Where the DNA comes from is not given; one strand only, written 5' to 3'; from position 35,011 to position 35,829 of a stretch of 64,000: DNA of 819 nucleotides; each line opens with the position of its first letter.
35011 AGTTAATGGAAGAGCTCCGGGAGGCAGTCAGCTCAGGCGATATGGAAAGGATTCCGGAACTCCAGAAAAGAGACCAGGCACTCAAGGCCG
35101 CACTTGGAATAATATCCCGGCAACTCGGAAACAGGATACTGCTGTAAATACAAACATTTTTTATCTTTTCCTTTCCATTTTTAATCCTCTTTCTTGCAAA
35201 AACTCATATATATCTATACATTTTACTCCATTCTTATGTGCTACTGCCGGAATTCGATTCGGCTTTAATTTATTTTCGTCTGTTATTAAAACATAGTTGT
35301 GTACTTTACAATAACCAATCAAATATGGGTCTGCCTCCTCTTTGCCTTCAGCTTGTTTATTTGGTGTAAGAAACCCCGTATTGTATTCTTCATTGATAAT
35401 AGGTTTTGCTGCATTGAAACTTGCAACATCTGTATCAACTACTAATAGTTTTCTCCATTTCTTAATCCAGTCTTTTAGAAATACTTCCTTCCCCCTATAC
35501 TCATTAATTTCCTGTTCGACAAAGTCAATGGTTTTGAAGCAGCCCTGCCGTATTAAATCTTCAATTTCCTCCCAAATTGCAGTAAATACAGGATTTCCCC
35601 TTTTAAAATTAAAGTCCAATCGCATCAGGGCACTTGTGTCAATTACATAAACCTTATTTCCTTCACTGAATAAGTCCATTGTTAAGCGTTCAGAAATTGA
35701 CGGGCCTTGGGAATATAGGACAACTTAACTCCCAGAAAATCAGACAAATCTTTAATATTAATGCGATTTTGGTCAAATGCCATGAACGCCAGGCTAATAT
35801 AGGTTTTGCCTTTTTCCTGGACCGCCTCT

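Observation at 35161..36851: XRE-HTH/ImmA-IrrE metallopeptidase fused gene coupled to a DUF4411 PIN-like protein, directly downstream of dnaG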

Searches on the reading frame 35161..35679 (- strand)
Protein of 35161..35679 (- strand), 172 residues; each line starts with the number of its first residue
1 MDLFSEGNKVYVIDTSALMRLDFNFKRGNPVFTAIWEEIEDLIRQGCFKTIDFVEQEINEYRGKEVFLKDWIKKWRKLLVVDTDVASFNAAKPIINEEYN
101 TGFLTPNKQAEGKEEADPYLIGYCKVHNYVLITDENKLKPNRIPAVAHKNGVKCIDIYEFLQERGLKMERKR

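Call 3: search_protein_families(library=pfam, proteins=[window:35161-35679:-], max_evalue=0.1)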
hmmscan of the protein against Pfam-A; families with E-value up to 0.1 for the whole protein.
window:35161-35679:- (172 aa): 3 families
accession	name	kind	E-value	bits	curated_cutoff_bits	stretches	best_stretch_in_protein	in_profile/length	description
PF14367.12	DUF4411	-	6.2e-21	75.3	23.5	1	11-167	1-158/159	Domain of unknown function (DUF4411)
PF22222.1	Cpf1_PI-like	-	0.053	14.6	27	0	40-68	39-67/91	CRISPR-associated endonuclease Cpf1 PI domain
PF04910.20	Tcf25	-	0.09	12.3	24.2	0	15-50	82-117/337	Transcriptional repressor TCF25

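Call 4: search_protein_families(library=padloc, proteins=[window:35161-35679:-], max_evalue=0.1)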
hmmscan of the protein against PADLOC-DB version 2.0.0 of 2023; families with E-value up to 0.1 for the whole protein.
window:35161-35679:- (172 aa): 0 families

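Call 5: search_protein_families(library=ncbifam, proteins=[window:35161-35679:-], max_evalue=0.1)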
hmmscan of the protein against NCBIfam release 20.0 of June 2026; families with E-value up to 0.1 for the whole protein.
window:35161-35679:- (172 aa): 1 family
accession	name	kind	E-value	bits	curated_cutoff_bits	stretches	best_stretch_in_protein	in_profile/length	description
TIGR01574.1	miaB-methiolase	equivalog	0.08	11.9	355.3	0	32-72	175-212/437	tRNA (N6-isopentenyl adenosine(37)-C2)-methylthiotransferase MiaB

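Call 7: find_homologous_proteins(query=window:35161-35679:-)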
Query window:35161-35679:- (172 aa): 503 proteins with E <= 0.001 among 526 candidates; the best 120 are listed.
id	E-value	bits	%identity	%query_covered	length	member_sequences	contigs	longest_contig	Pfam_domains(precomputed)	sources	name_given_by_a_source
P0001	2.4e-109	380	97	100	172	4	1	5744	PF14367.13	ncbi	-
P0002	2.6e-100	351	90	100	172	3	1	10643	PF14367.13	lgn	-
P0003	5.8e-97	340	87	100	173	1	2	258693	PF14367.13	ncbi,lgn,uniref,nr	ncbi:DUF4411 family protein [Mariniradius saccharolyticus]|uniref:DUF4411 family protein n=1 Tax=Mar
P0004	8.8e-97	340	87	100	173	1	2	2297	PF14367.13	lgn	-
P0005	9.1e-97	340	87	100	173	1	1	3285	PF14367.13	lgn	-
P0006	2.4e-95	335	87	100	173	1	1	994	PF14367.13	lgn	-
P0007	4.0e-95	334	86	100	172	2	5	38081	PF14367.13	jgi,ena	jgi:hypothetical protein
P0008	5.6e-93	327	83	100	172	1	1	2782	PF14367.13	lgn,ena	-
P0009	9.3e-93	326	85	100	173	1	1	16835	PF14367.13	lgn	-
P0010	8.4e-92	323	83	100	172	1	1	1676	PF14367.13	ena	-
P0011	3.7e-91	321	83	100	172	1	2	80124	PF14367.13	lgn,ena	-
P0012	1.7e-90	319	82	100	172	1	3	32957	PF14367.13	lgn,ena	-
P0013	5.8e-90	317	82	100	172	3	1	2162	PF14367.13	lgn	-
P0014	1.1e-88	313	82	100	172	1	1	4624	PF14367.13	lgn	-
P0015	1.3e-87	310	80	100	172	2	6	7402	PF14367.13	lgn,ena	-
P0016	2.2e-87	309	80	100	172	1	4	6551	PF14367.13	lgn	-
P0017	5.8e-87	308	80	100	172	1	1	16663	PF14367.13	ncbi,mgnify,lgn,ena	mgnify:CR=1 FL=1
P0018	2.0e-86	306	79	100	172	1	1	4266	PF14367.13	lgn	-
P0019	3.6e-85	302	79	100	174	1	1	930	PF14367.13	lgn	-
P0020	6.1e-85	301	78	100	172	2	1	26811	PF14367.13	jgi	-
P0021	8.6e-85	301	77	100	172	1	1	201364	PF14367.13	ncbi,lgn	-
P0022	2.2e-83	296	77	100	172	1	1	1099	PF14367.13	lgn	-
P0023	2.2e-83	296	77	100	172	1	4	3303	PF14367.13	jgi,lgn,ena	-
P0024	4.1e-83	295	77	100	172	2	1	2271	PF14367.13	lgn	-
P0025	7.8e-83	294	75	99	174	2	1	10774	PF14367.13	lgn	-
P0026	1.2e-82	294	76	100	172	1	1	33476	PF14367.13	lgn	-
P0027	1.2e-82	294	77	100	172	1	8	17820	PF14367.13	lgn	-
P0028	1.2e-82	294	76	100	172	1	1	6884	PF14367.13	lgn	-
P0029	1.9e-82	293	76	99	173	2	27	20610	PF14367.13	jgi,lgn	jgi:hypothetical protein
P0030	2.6e-82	292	78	100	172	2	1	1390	PF14367.13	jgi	jgi:hypothetical protein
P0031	9.5e-82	291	75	100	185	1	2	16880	PF14367.13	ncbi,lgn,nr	ncbi:MAG: DUF4411 family protein [Bacteroidetes bacterium]|nr:DUF4411 family protein [Bacteroidota b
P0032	1.7e-81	290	74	100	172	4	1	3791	PF14367.13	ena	-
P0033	1.7e-81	290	76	100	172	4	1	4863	PF14367.13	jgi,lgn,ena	-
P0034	1.7e-81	290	74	100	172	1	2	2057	PF14367.13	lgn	-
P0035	3.2e-81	289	76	99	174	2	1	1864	PF14367.13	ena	-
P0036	7.4e-81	288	74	100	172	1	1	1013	PF14367.13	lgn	-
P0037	8.5e-81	288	74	98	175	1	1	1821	PF14367.13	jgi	jgi:Domain of unknown function (DUF4411)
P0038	9.7e-81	287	75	100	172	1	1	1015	PF14367.13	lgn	-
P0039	1.9e-80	286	74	100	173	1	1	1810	PF14367.13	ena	-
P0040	3.5e-80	286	73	100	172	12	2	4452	PF14367.13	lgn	-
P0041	5.4e-80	285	74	100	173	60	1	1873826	PF14367.13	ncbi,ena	-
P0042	8.1e-80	284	76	100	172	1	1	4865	PF14367.13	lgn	-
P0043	9.8e-80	284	74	100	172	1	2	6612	PF14367.13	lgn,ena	-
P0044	1.4e-79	284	74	100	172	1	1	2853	PF14367.13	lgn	-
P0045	2.4e-79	283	72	100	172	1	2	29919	PF14367.13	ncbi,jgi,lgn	jgi:hypothetical protein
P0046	3.6e-79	282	73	99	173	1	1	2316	PF14367.13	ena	-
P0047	6.2e-79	281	73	100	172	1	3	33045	PF14367.13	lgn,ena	-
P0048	8.9e-79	281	73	100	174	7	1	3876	PF14367.13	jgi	jgi:hypothetical protein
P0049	1.1e-78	281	73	100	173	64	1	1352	PF14367.13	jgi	-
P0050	1.2e-78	281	73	100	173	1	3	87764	PF14367.13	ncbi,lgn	-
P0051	1.4e-78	280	73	100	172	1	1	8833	PF14367.13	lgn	-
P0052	1.4e-78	280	74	100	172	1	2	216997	PF14367.13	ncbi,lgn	-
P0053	1.6e-78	280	73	98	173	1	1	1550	PF14367.13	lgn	-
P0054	2.6e-78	279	73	100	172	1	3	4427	PF14367.13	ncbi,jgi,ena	-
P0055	2.9e-78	279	73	99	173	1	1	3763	PF14367.13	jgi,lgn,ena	-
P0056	2.9e-78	279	74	100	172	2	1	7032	PF14367.13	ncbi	-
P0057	6.8e-78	278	73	100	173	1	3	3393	PF14367.13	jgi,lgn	-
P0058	7.3e-78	278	74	99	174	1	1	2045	PF14367.13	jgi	jgi:hypothetical protein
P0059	1.0e-77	278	73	100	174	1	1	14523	PF14367.13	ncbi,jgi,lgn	-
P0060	2.0e-77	277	69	98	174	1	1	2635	PF14367.13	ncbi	-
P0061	2.6e-77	276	72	98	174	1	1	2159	PF14367.13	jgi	jgi:Domain of unknown function (DUF4411)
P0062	3.2e-77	276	73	100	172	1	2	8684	PF14367.13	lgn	-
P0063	3.3e-77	276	73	99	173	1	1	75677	PF14367.13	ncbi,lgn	-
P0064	6.1e-77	275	74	100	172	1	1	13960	PF14367.13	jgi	jgi:hypothetical protein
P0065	7.6e-77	275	72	100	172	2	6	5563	PF14367.13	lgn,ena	-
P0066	8.5e-77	275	71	99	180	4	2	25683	PF14367.13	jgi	jgi:Domain of unknown function (DUF4411)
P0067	8.6e-77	275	72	98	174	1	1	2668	PF14367.13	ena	-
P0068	8.8e-77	274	73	100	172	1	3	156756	PF14367.13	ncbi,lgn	-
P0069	9.1e-77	274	72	100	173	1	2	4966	PF14367.13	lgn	-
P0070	9.2e-77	274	72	99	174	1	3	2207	PF14367.13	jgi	jgi:hypothetical protein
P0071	9.7e-77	274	75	98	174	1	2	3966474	PF14367.13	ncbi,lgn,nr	ncbi:MAG: DUF4411 family protein [Bacteroidota bacterium]|nr:MAG: DUF4411 family protein [Bacteroido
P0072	1.3e-76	274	72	100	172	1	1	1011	PF14367.13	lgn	-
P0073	1.4e-76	274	72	98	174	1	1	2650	PF14367.13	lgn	-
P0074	1.5e-76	274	71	99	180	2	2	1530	PF14367.13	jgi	jgi:Domain of unknown function (DUF4411)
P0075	1.9e-76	273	70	98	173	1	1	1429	PF14367.13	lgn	-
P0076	1.9e-76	273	73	98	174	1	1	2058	PF14367.13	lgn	-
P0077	2.1e-76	273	73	99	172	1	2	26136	PF14367.13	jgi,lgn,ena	-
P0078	2.2e-76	273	72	98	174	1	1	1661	PF14367.13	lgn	-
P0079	2.5e-76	273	74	98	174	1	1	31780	PF14367.13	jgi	-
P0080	3.2e-76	273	70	100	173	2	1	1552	PF14367.13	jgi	jgi:hypothetical protein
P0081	3.7e-76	272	71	100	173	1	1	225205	PF14367.13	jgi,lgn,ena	-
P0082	5.4e-76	272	69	100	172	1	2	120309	PF14367.13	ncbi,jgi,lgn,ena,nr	ncbi:MAG: DUF4411 family protein [Bacteroidetes bacterium]|nr:DUF4411 family protein [Bacteroidota b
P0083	5.6e-76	272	72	98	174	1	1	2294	PF14367.13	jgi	jgi:Domain of unknown function (DUF4411)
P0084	6.4e-76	272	70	98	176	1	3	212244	PF14367.13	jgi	jgi:hypothetical protein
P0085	6.5e-76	272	72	97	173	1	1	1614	PF14367.13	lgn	-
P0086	7.6e-76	271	72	98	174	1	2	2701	PF14367.13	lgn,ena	-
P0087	8.2e-76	271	71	99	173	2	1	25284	PF14367.13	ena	-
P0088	8.9e-76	271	71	99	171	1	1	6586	PF14367.13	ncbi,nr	ncbi:MAG: DUF4411 family protein [Bacteroidetes bacterium]|nr:DUF4411 family protein [Bacteroidota b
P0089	9.0e-76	271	73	98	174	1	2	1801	PF14367.13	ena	-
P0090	9.6e-76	271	72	98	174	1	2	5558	PF14367.13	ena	-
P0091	1.1e-75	271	69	98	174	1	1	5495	PF14367.13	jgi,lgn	-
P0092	1.1e-75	271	70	98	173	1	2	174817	PF14367.13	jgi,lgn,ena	-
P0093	1.2e-75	271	73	98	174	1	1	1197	PF14367.13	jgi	-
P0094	1.6e-75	270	72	98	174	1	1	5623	PF14367.13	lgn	-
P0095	1.7e-75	270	71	98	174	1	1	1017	PF14367.13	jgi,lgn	-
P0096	1.8e-75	270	73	98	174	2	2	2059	PF14367.13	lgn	-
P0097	2.4e-75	270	73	98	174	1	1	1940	PF14367.13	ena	-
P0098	2.5e-75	270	71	98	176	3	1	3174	PF14367.13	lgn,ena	-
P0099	2.8e-75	270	72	98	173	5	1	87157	PF14367.13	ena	-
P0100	2.9e-75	270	70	98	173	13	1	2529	PF14367.13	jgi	jgi:hypothetical protein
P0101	3.3e-75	269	72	99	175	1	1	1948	PF14367.13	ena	-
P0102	3.9e-75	269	72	98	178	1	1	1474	PF14367.13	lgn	-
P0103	4.1e-75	269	73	98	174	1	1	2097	PF14367.13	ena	-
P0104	4.6e-75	269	71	98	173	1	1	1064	PF14367.13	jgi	jgi:hypothetical protein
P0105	5.0e-75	269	72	100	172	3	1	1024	PF14367.13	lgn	-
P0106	5.9e-75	269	71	100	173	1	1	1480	PF14367.13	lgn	-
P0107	6.0e-75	269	72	100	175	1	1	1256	PF14367.13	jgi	jgi:hypothetical protein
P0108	6.3e-75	268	70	98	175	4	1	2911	PF14367.13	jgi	jgi:hypothetical protein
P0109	6.3e-75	268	69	98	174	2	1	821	PF14367.13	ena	-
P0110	6.8e-75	268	72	98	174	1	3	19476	PF14367.13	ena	-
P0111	7.4e-75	268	71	99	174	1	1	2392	PF14367.13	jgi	jgi:hypothetical protein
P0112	7.5e-75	268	71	98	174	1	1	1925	PF14367.13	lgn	-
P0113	8.5e-75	268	72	99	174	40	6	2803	PF14367.13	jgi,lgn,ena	-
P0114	9.3e-75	268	72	98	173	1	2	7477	PF14367.13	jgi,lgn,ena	jgi:hypothetical protein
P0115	9.6e-75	268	72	98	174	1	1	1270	PF14367.13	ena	-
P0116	1.0e-74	268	71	98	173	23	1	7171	PF14367.13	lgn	-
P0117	1.0e-74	268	70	98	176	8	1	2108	PF14367.13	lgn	-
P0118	1.1e-74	268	72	99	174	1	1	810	PF14367.13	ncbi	-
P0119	1.2e-74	268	70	99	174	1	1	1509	PF14367.13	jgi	jgi:hypothetical protein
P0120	1.2e-74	268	69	98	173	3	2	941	PF14367.13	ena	-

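Call 13: search_solved_structures(query=window:35161-35679:-, max_evalue=1, show_alignments=3)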
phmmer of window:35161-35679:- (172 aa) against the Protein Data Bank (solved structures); distinct sequences matched with E-value up to 1: 5.
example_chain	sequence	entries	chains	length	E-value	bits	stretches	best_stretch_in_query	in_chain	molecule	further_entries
9vzy_D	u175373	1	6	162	7.4e-07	32.1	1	10-165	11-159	DUF4411 family protein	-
9vzz_A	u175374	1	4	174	7.6e-06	28.8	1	11-165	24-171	DUF4411 family protein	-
1k19_A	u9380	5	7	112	0.26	14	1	29-80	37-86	Chemosensory Protein CSP2 | CHEMOSENSORY PROTEIN A6 | chemosensory protein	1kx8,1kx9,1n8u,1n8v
4g23_A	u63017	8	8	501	0.42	13.4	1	15-82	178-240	Pentatricopeptide repeat-containing protein At2g32230, mitochondrial | Proteinaceous RNase P 1, chloroplastic/mitochondrial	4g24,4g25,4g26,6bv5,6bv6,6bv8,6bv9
6pnr_A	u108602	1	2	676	0.47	13.2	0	4-74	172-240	Alpha-glucosidase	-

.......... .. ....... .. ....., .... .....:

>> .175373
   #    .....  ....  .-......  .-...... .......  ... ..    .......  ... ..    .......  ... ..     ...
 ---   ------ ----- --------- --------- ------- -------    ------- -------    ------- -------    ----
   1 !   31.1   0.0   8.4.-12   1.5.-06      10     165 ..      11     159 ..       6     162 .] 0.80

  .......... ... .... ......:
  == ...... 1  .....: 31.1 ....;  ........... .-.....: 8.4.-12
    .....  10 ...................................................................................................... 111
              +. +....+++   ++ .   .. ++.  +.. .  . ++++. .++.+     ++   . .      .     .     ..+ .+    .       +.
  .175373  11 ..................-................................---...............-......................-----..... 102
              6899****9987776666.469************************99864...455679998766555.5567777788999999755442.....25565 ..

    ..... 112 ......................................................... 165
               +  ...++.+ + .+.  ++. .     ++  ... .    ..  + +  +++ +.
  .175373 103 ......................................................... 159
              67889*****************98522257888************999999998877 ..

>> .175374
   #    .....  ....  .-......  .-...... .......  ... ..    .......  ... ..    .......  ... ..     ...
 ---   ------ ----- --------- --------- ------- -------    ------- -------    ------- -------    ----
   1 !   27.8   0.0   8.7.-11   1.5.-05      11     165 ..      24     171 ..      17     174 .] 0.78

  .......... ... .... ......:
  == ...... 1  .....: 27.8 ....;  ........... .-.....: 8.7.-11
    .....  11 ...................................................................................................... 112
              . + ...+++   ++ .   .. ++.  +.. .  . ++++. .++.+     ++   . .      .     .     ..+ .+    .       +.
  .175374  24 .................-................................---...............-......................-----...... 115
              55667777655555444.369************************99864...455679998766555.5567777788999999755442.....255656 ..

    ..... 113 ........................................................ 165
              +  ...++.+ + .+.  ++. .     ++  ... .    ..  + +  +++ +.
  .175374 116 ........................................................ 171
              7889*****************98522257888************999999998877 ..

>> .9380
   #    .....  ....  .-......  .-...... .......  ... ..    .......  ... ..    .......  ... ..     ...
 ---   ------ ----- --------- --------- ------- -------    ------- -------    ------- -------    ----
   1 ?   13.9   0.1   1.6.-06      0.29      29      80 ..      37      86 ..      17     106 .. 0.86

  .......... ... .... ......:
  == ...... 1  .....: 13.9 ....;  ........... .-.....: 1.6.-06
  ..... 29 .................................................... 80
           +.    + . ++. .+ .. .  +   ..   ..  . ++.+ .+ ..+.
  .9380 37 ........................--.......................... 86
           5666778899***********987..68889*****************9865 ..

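Call 29: search_protein_representatives(protein=window:35161-35679:-)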
Query: 172 residues. Proteins with E-value up to 0.001 (for the whole library): 514; up to 1e-10: 40; up to 1e-30: 11. The best 150 are listed.
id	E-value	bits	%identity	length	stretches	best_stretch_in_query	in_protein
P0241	9.4e-73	259.7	66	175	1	4-172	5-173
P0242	5.8e-58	211.5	56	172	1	1-172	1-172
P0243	4.7e-46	172.8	51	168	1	9-170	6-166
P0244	2.8e-45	170.3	48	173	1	9-172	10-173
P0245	3.4e-45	170.0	69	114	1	21-133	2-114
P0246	4.9e-44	166.2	46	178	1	9-169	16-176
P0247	1.5e-42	161.4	72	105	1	68-172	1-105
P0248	1.6e-38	148.3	44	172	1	8-170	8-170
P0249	5.9e-36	139.9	68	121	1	3-101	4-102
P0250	2.9e-31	124.6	40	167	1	9-169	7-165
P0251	6.5e-31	123.5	65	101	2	4-65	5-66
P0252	6.2e-30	120.3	40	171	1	10-168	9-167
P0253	3.0e-26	108.3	39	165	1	10-168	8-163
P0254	7.6e-26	107.0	40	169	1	11-170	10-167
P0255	5.0e-25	104.3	58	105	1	2-100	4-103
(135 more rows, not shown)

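Call 33: find_related_loci(query=A2, collection=genome_contigs, flank=6000)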
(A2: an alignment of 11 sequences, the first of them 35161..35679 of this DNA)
Query A2 (172 aa) in genome_contigs; peptide patterns used: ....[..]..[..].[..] (x = any residue, [..] = any of these).
173 stretches matched a pattern; 108 encode a relative of the query (tblastn E <= 1e-3); the best 80 are kept; 80 distinct loci.
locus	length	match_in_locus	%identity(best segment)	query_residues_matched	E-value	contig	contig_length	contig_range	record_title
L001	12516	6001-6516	97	1-172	4e-112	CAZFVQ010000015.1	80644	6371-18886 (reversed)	MAG TPA_asm: uncultured Rikenellaceae bacterium isolate binchicken_co45_150 genome assembly, contig: NODE_280_length_806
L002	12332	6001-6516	88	1-172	1e-101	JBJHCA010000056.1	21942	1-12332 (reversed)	MAG: Saprospiraceae bacterium isolate SF2967_J5348.metabat2_refined.058 NODE_2288_length_21942_cov_1.314783, whole genom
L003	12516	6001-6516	87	1-172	6e-101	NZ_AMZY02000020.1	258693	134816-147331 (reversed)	Mariniradius saccharolyticus AK6 contig20, whole genome shotgun sequence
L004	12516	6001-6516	75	1-172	8e-87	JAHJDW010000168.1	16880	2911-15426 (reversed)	MAG: Bacteroidetes bacterium isolate Modern_marine.mb.87 Modern_marine.mb.87_k141_1249419, whole genome shotgun sequence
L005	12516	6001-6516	74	1-172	3e-83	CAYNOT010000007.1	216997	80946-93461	MAG TPA_asm: uncultured Roseivirgaceae bacterium isolate SRP344714_co2_244 genome assembly, contig: NODE_112_length_2169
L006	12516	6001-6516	73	1-172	3e-83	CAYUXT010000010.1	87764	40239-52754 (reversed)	MAG TPA_asm: uncultured Taibaiella sp. isolate SRP344714_co2_266 genome assembly, contig: NODE_548_length_87764_cov_10.5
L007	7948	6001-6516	72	1-172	3e-83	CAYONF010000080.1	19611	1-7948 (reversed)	MAG TPA_asm: uncultured Limnohabitans sp. isolate binchicken_co214_356 genome assembly, contig: NODE_2816_length_19611_c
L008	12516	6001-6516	77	1-172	1e-82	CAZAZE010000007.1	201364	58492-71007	MAG TPA_asm: uncultured Bacteroidales bacterium isolate SRP278314_co2_178 genome assembly, contig: NODE_97_length_201364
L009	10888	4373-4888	73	1-172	4e-82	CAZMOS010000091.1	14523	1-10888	MAG TPA_asm: uncultured Lentimicrobiaceae bacterium isolate binchicken_co64_129 genome assembly, contig: NODE_3030_lengt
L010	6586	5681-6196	72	1-172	8e-82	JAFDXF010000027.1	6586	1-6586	MAG: Bacteroidetes bacterium isolate SZAS-18 CK_MAG-61__27__length-6586, whole genome shotgun sequence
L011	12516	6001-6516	76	1-172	2e-81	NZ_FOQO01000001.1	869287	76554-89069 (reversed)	Parapedobacter indicus strain RK1, whole genome shotgun sequence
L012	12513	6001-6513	73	1-171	2e-81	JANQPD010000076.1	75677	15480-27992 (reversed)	MAG: Owenweeksia sp. isolate IP29b_bin.152 k99_1419538, whole genome shotgun sequence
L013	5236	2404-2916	77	1-171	4e-81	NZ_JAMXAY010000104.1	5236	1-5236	Parapedobacter soli strain KCTC 12984 Scaffold104, whole genome shotgun sequence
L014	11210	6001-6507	74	4-172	1e-80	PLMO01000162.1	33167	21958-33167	MAG: Bacteroidales bacterium isolate fen_979 73.20120800_E2X.55_contig_3740, whole genome shotgun sequence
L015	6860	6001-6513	71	2-172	1e-80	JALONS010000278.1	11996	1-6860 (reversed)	MAG: Arcicella sp. isolate Prado083 scaffold_37476, whole genome shotgun sequence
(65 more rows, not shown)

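Call 48: search_dna_similar(query=window:35161-35679:-, collection=phages, mode=protein, max_evalue=0.001, max_rows=15)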
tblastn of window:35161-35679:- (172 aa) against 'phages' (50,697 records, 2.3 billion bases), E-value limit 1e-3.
Records with a match: 1; places in all: 1; records where one place covers at least 80% of the query: 1.
Best place of each record, by identity: <60% 1.
By first word of the organism name: Bacteriophage 1.
By host as written in the record: - 1.
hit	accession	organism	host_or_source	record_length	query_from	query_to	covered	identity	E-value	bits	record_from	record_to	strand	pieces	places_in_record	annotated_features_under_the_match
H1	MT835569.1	Bacteriophage sp.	human fecal samples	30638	8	168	94%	28.4%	1e-5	50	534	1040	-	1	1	record has no annotation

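Call 49: search_dna_similar(query=window:35161-35679:-, collection=plasmids, mode=protein, max_evalue=0.001, max_rows=25)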
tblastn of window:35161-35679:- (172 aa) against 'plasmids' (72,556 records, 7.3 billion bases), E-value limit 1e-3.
Records with a match: 1; places in all: 1; records where one place covers at least 80% of the query: 1.
Best place of each record, by identity: <60% 1.
By first word of the organism name: Bradyrhizobium 1.
By predicted mobility (MOB-suite, as given by PLSDB): conjugative 1.
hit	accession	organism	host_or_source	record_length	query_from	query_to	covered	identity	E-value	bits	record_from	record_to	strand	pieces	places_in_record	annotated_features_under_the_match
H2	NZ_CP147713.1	Bradyrhizobium septentrionale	Glycine max,cell culture,Root nodule ...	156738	9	163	90%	30.1%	8e-11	66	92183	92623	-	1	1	DUF4411 family protein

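Call 50: find_related_loci(query=A2, collection=viral_contigs, flank=8000)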
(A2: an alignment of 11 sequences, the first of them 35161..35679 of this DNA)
Query A2 (172 aa) in viral_contigs; peptide patterns used: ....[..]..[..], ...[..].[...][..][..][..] (x = any residue, [..] = any of these).
27 stretches matched a pattern, but none encodes a relative of the query by tblastn (E <= 1e-3).

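Call 53: search_protein_families(library=pfam, alignment_id=A6, max_evalue=0.00001)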
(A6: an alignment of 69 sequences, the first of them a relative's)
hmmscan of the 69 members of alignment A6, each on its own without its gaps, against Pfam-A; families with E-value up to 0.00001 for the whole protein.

A. member 1, L002:138-4853:+ (1571 aa): 7 families
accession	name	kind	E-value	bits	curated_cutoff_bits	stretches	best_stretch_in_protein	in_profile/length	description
PF18135.7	Type_ISP_C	-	3.2e-110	368.9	25.9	1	1189-1539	4-342/342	Type ISP C-terminal specificity domain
PF22240.1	ISP_coupler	-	1.8e-48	164.5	27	1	526-650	1-126/126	Type ISP restriction-modification enzyme, coupler domain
PF04480.18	DUF559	-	2.1e-32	111.7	20.6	1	796-900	4-105/109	Protein of unknown function (DUF559)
PF04851.21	ResIII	-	4.7e-18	66.1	22.5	1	1-179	30-163/164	Type III restriction enzyme, res subunit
PF00271.37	Helicase_C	-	5e-09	36.8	23.5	1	315-402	31-109/110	Helicase conserved C-terminal domain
PF00270.35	DEAD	-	1.3e-08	35.2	26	1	2-179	22-161/167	DEAD/DEAH box helicase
PF18741.7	MTES_1575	-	6.4e-06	26.6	38.2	0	838-899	26-92/96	REase_MTES_1575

B. families by the number of members that match (of 69 scanned): 79 families (the first 25 are shown)
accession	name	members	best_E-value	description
PF07669.17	Eco57I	5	1e-34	Eco57I restriction-modification methylase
PF20473.4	MmeI_Mtase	5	2.6e-10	MmeI, DNA-methyltransferase domain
PF23653.1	DUF7149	4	7.3e-99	Domain of unknown function (DUF7149)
PF25120.1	DUF7814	4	1.8e-96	Domain of unknown function (DUF7814)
PF04851.21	ResIII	4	5.1e-22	Type III restriction enzyme, res subunit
PF12950.13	TaqI_C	4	1.2e-17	TaqI-like C-terminal specificity domain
PF00270.35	DEAD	4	6.4e-09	DEAD/DEAH box helicase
PF18135.7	Type_ISP_C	3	1.5e-116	Type ISP C-terminal specificity domain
PF07944.18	Beta-AFase-like_GH127_cat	2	4e-110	Beta-L-arabinofuranosidase, GH127 catalytic domain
PF00266.25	Aminotran_5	2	5.2e-75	Aminotransferase class-V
PF22240.1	ISP_coupler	2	1.2e-50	Type ISP restriction-modification enzyme, coupler domain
PF20736.2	Glyco_hydro127M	2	2.6e-25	Beta-L-arabinofuranosidase, GH127 middle domain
PF20737.2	Glyco_hydro127C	2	1e-23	Glycoside hydrolase family 127 C-terminal domain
PF00271.37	Helicase_C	2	3.1e-10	Helicase conserved C-terminal domain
PF00155.27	Aminotran_1_2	2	7.2e-09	Aminotransferase class I and II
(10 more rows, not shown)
